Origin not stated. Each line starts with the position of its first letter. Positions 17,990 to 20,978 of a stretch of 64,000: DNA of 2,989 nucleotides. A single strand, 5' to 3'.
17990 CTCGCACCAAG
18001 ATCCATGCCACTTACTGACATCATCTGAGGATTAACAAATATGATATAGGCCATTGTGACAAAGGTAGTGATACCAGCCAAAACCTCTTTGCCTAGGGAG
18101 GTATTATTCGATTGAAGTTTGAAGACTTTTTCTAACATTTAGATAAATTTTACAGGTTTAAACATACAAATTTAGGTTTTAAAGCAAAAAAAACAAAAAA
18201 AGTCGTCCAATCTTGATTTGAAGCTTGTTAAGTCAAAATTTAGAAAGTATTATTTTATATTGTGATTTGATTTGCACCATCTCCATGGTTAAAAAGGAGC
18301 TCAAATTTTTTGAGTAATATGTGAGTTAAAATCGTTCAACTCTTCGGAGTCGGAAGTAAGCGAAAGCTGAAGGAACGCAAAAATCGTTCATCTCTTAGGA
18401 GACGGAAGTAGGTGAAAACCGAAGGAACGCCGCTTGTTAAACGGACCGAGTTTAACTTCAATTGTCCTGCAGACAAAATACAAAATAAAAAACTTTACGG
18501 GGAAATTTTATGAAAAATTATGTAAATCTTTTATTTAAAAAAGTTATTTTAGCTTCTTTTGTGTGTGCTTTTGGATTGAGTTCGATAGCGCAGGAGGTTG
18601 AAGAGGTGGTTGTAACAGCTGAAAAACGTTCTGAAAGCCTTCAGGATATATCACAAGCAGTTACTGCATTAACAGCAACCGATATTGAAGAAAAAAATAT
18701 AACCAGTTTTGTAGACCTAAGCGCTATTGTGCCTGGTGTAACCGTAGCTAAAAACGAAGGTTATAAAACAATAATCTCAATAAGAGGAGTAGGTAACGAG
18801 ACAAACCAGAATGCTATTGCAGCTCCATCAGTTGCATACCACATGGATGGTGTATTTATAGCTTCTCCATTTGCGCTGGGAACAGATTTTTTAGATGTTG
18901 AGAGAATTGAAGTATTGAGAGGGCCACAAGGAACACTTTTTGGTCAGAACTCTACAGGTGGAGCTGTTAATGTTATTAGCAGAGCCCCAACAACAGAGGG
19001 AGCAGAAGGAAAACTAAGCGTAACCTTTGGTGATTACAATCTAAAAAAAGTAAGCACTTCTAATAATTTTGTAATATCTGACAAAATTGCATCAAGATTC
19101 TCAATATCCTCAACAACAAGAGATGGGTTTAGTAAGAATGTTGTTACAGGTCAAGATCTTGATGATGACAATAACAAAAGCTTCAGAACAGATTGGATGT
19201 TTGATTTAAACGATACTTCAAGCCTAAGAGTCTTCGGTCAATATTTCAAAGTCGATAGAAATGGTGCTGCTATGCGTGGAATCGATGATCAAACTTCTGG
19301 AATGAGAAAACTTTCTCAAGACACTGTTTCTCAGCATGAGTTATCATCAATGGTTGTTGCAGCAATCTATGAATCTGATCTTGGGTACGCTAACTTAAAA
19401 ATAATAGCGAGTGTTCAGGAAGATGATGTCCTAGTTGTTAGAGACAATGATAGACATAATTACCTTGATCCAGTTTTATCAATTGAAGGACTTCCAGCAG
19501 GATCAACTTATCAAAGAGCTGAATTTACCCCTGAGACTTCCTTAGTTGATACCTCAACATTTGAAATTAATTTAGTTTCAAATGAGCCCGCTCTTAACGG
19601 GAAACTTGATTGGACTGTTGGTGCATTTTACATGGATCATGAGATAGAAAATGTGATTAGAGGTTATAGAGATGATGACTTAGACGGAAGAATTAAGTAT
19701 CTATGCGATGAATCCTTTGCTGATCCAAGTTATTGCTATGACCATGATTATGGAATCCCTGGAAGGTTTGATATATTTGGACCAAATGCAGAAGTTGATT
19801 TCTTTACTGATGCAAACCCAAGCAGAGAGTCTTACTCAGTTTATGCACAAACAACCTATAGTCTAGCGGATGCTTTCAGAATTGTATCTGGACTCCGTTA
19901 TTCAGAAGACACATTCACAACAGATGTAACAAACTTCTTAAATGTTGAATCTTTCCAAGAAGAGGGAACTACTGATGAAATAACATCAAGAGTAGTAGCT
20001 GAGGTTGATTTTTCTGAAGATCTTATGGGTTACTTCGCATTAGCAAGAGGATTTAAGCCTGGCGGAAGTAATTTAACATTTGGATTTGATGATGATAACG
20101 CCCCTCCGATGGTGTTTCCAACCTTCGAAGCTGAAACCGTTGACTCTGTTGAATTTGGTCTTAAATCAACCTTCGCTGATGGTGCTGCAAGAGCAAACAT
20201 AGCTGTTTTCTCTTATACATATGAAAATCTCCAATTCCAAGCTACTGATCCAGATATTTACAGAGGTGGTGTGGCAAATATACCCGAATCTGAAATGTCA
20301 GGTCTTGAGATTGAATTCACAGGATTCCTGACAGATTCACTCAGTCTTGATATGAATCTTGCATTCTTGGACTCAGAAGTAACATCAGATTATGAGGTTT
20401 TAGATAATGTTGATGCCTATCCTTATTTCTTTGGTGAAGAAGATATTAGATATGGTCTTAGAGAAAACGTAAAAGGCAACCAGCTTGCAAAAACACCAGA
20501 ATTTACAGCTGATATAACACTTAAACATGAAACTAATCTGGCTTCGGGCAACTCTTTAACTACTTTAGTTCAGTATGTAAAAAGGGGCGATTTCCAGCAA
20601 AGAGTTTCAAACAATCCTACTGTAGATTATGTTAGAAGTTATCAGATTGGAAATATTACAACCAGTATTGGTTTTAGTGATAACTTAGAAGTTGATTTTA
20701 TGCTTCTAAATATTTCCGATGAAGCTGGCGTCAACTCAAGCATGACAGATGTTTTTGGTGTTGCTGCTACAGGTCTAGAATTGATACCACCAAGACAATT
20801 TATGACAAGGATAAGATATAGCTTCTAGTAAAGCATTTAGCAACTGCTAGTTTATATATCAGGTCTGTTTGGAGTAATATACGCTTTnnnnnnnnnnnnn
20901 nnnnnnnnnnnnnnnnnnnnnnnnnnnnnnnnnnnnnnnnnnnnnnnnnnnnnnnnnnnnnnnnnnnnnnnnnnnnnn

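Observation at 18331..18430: Tandem glutamine-riboswitch-like aptamers upstream of a TonB-dependent receptor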

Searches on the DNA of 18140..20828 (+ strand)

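Call 23: search_rna_families(sources=[L001, L002, L003, L004, L005, L006], threshold=gathering)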
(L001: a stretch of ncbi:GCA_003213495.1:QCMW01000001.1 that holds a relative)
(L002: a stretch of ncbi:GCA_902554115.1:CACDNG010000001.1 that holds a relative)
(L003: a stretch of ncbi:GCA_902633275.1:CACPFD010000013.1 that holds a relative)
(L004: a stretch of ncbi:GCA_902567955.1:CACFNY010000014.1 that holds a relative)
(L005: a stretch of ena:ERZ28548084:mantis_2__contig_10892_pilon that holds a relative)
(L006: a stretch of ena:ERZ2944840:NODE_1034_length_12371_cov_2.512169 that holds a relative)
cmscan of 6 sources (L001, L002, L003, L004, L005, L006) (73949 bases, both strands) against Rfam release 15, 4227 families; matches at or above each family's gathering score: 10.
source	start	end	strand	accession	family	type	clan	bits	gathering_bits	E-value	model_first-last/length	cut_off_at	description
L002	5820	5870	+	RF01739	Glutamine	Cis-reg; riboswitch;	-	66.3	35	2e-12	1-53/53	no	Glutamine riboswitch aptamer (glnA leader)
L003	1366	1416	+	RF01739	Glutamine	Cis-reg; riboswitch;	-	66.3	35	2e-12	1-53/53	no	Glutamine riboswitch aptamer (glnA leader)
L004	1178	1228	+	RF01739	Glutamine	Cis-reg; riboswitch;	-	66.3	35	2e-12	1-53/53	no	Glutamine riboswitch aptamer (glnA leader)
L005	5822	5872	+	RF01739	Glutamine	Cis-reg; riboswitch;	-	66.3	35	2e-12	1-53/53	no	Glutamine riboswitch aptamer (glnA leader)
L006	5791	5841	+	RF01739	Glutamine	Cis-reg; riboswitch;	-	66.3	35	2e-12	1-53/53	no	Glutamine riboswitch aptamer (glnA leader)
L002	5872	5922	+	RF01739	Glutamine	Cis-reg; riboswitch;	-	65.1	35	4.4e-12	1-53/53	no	Glutamine riboswitch aptamer (glnA leader)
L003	1418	1468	+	RF01739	Glutamine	Cis-reg; riboswitch;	-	65.1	35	4.4e-12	1-53/53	no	Glutamine riboswitch aptamer (glnA leader)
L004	1230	1280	+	RF01739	Glutamine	Cis-reg; riboswitch;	-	65.1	35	4.4e-12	1-53/53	no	Glutamine riboswitch aptamer (glnA leader)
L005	5874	5924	+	RF01739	Glutamine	Cis-reg; riboswitch;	-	65.1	35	4.4e-12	1-53/53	no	Glutamine riboswitch aptamer (glnA leader)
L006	5843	5893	+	RF01739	Glutamine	Cis-reg; riboswitch;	-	65.1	35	4.4e-12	1-53/53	no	Glutamine riboswitch aptamer (glnA leader)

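Call 45: search_rna_families(source=window, start=18140, end=18560, threshold=evalue, max_evalue=10, show_alignments=4)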
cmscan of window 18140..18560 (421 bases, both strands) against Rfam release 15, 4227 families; matches with E-value up to 10: 9.
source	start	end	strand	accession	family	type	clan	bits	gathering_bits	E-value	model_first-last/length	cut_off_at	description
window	18331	18381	+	RF01739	Glutamine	Cis-reg; riboswitch;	-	66.3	35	1.1e-14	1-53/53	no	Glutamine riboswitch aptamer (glnA leader)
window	18383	18433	+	RF01739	Glutamine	Cis-reg; riboswitch;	-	65.1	35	2.5e-14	1-53/53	no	Glutamine riboswitch aptamer (glnA leader)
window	18462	18525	-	RF01096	PK-HAV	Cis-reg;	-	20.4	50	5.1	1-56/56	no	HepA virus 3'-terminal pseudoknot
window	18218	18286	+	RF04027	mir-1422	Gene; miRNA;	-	18.7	60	1.2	1-84/84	no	mir-1422 microRNA precursor family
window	18382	18438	+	RF01704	Glutamine-II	Cis-reg; riboswitch;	-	14.9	33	0.29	1-60/60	no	Glutamine-II riboswitch aptamer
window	18394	18528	+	RF03077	RT-2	Gene; sRNA;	-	14.7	40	0.3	1-222/222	no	RT-2 RNA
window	18330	18352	+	RF01704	Glutamine-II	Cis-reg; riboswitch;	-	11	33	3.8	1-60/60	no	Glutamine-II riboswitch aptamer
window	18361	18550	+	RF02111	IS009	Gene;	-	9.2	117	8.8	1-199/199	no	IS009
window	18239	18296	-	RF02350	psRNA6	Gene; sRNA;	-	8.6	60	4.9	1-333/333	no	Nitrosomonas sRNA psRNA6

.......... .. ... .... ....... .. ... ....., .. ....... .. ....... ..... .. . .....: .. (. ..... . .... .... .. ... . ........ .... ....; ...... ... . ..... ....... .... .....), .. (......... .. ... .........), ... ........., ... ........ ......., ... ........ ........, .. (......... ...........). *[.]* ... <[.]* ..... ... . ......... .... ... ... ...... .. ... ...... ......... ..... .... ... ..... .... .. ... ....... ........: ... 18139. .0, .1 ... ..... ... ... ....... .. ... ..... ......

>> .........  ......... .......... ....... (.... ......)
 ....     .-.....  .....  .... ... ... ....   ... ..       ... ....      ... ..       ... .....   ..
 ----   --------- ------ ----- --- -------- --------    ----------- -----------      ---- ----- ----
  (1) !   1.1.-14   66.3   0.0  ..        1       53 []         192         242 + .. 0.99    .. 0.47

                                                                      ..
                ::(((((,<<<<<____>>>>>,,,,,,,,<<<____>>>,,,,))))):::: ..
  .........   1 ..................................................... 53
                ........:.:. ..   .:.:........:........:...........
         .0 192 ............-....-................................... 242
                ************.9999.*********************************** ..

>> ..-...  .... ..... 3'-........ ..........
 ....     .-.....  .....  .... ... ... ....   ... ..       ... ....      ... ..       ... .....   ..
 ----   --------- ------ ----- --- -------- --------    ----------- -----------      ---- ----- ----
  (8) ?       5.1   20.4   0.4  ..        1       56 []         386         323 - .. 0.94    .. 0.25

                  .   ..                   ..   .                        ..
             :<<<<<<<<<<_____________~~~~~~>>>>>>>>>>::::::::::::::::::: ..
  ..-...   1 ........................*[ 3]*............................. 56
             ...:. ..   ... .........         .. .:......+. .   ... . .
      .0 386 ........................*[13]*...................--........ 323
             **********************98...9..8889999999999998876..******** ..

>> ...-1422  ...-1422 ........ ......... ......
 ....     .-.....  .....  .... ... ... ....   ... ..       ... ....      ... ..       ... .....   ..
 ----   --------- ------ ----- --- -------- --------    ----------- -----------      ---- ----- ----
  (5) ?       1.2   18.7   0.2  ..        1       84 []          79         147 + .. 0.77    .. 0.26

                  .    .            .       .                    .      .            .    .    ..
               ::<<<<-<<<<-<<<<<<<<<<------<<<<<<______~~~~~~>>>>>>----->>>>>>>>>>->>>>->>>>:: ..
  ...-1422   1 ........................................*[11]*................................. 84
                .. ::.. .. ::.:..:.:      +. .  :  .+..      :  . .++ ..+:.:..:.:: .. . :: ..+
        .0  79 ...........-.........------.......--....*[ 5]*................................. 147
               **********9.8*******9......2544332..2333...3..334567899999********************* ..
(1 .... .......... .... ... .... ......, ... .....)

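Call 72: search_rna_families(sources=[L029, L055, L063, L122, L109, L123, L034, L093, L116, L008, L010, L031, L120, L025, L174, L192], threshold=gathering)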
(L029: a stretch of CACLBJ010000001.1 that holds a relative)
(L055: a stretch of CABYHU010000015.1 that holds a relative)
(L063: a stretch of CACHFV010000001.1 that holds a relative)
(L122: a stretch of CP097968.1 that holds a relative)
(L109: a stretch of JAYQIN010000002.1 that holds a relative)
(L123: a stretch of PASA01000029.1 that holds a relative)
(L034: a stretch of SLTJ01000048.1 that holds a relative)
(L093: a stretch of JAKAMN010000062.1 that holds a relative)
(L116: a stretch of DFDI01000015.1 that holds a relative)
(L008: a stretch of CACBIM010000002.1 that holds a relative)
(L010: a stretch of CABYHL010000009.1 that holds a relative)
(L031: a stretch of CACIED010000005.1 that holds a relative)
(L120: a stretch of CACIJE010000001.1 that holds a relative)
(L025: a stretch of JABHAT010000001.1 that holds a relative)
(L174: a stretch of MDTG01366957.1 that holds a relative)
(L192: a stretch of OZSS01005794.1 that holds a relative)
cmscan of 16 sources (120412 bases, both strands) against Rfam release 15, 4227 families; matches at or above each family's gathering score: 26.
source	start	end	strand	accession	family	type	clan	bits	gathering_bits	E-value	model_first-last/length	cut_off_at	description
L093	7576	7748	-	RF02001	group-II-D1D4-3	Intron;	CL00102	118.5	32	2e-23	1-170/170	no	Group II catalytic intron D1-D4-3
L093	69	141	-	RF00005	tRNA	Gene; tRNA;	CL00001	73.9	29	4.9e-14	1-71/71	no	tRNA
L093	7457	7538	-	RF01998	group-II-D1D4-1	Intron;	CL00102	73.4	35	5.2e-11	1-84/84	no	Group II catalytic intron D1-D4-1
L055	7410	7460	+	RF01739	Glutamine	Cis-reg; riboswitch;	-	68.4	35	8.5e-13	1-53/53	no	Glutamine riboswitch aptamer (glnA leader)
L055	7479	7532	+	RF01739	Glutamine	Cis-reg; riboswitch;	-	66.8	35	2.4e-12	1-53/53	no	Glutamine riboswitch aptamer (glnA leader)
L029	2397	2447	-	RF01739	Glutamine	Cis-reg; riboswitch;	-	66.3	35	3.2e-12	1-53/53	no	Glutamine riboswitch aptamer (glnA leader)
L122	5913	5963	-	RF01739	Glutamine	Cis-reg; riboswitch;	-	66.3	35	3.3e-12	1-53/53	no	Glutamine riboswitch aptamer (glnA leader)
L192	2821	2871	+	RF01739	Glutamine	Cis-reg; riboswitch;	-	66.2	35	3.4e-12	1-53/53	no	Glutamine riboswitch aptamer (glnA leader)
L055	7358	7408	+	RF01739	Glutamine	Cis-reg; riboswitch;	-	66.1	35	3.7e-12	1-53/53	no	Glutamine riboswitch aptamer (glnA leader)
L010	2308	2363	+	RF01739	Glutamine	Cis-reg; riboswitch;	-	66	35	4e-12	1-53/53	no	Glutamine riboswitch aptamer (glnA leader)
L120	2582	2635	+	RF01739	Glutamine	Cis-reg; riboswitch;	-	66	35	4.1e-12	1-53/53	no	Glutamine riboswitch aptamer (glnA leader)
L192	2873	2923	+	RF01739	Glutamine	Cis-reg; riboswitch;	-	65.5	35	5.5e-12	1-53/53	no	Glutamine riboswitch aptamer (glnA leader)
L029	2345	2395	-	RF01739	Glutamine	Cis-reg; riboswitch;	-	65.1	35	7.1e-12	1-53/53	no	Glutamine riboswitch aptamer (glnA leader)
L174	2872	2922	+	RF01739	Glutamine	Cis-reg; riboswitch;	-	64.8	35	8.4e-12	1-53/53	no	Glutamine riboswitch aptamer (glnA leader)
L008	5240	5292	+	RF01739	Glutamine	Cis-reg; riboswitch;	-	64.7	35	8.9e-12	1-53/53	no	Glutamine riboswitch aptamer (glnA leader)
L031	7194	7246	-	RF01739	Glutamine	Cis-reg; riboswitch;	-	64.3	35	1.1e-11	1-53/53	no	Glutamine riboswitch aptamer (glnA leader)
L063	4485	4538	-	RF01739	Glutamine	Cis-reg; riboswitch;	-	64.2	35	1.2e-11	1-53/53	no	Glutamine riboswitch aptamer (glnA leader)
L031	7125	7181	-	RF01739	Glutamine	Cis-reg; riboswitch;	-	63.8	35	1.6e-11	1-53/53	no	Glutamine riboswitch aptamer (glnA leader)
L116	5911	5964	+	RF01739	Glutamine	Cis-reg; riboswitch;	-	61.3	35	7.7e-11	1-53/53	no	Glutamine riboswitch aptamer (glnA leader)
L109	2560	2610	-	RF01739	Glutamine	Cis-reg; riboswitch;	-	60.6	35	1.3e-10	1-53/53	no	Glutamine riboswitch aptamer (glnA leader)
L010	2375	2429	+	RF01739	Glutamine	Cis-reg; riboswitch;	-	58.7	35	4.2e-10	1-53/53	no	Glutamine riboswitch aptamer (glnA leader)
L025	334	385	+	RF01739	Glutamine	Cis-reg; riboswitch;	-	56.5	35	1.6e-09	1-53/53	no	Glutamine riboswitch aptamer (glnA leader)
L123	2876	2929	-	RF01739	Glutamine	Cis-reg; riboswitch;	-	55.3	35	3.6e-09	1-53/53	no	Glutamine riboswitch aptamer (glnA leader)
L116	5856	5907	+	RF01739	Glutamine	Cis-reg; riboswitch;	-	54.5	35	6e-09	1-53/53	no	Glutamine riboswitch aptamer (glnA leader)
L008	5304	5358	+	RF01739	Glutamine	Cis-reg; riboswitch;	-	53.7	35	1e-08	1-53/53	no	Glutamine riboswitch aptamer (glnA leader)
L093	5945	6017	-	RF00029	Intron_gpII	Intron;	-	51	40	8.4e-07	1-77/77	no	Group II catalytic intron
